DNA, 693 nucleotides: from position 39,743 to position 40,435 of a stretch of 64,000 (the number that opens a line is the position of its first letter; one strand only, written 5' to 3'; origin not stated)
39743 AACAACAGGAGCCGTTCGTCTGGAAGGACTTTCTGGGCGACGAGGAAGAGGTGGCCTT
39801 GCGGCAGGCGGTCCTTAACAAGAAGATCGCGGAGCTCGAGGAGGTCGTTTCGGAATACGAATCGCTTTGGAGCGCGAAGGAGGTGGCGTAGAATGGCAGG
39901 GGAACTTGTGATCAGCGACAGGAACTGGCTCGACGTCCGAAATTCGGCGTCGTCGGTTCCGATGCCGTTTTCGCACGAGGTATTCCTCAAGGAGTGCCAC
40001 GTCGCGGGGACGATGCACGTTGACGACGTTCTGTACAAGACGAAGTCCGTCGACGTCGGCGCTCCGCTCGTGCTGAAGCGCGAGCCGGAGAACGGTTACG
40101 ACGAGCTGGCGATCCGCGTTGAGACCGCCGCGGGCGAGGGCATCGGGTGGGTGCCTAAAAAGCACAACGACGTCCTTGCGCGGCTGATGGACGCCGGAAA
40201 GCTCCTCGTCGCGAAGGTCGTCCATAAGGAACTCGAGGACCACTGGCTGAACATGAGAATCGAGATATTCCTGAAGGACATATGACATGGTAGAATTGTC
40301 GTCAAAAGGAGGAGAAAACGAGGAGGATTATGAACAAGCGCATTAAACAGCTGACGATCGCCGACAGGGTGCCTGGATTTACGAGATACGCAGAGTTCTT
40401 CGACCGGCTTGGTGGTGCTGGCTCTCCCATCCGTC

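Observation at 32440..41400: Array of >=6 near-identical promoter-operator cassettes, each driving a different cargo gene (candidate integron-like / poly-immunity or defence island)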

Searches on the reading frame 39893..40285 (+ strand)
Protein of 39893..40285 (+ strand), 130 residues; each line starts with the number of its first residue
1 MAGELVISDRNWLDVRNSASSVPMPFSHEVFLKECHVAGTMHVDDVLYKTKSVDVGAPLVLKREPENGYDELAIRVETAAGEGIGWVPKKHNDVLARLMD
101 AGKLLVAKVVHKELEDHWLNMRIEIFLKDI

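Call 12: search_protein_families(library=pfam, proteins=[window:39893-40285:+], max_evalue=0.01)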
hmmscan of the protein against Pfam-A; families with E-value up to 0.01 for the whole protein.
window:39893-40285:+ (130 aa): 1 family
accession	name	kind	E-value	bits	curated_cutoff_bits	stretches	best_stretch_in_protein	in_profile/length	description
PF08797.16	HIRAN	-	1.3e-15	57.5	24.7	1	34-127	5-93/96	HIRAN domain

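Call 30: search_protein_families(library=padloc, proteins=[window:39893-40285:+], max_evalue=0.01)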
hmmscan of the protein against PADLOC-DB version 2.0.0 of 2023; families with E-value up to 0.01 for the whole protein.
window:39893-40285:+ (130 aa): 5 families
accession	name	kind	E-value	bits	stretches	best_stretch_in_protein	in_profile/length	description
PDLC04347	PDC-M03B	-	4.5e-10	37.5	1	37-123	132-219/245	-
PDLC04349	PDC-M03B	-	1.4e-09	35.9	1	31-117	128-218/232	-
PDLC04348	PDC-M03B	-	7.1e-09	33.7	1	22-122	119-221/248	-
PDLC04352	PDC-M03B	-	8.1e-09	33.4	1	23-109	124-209/250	-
PDLC04351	PDC-M03B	-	7.4e-05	20.4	1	25-102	123-202/255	-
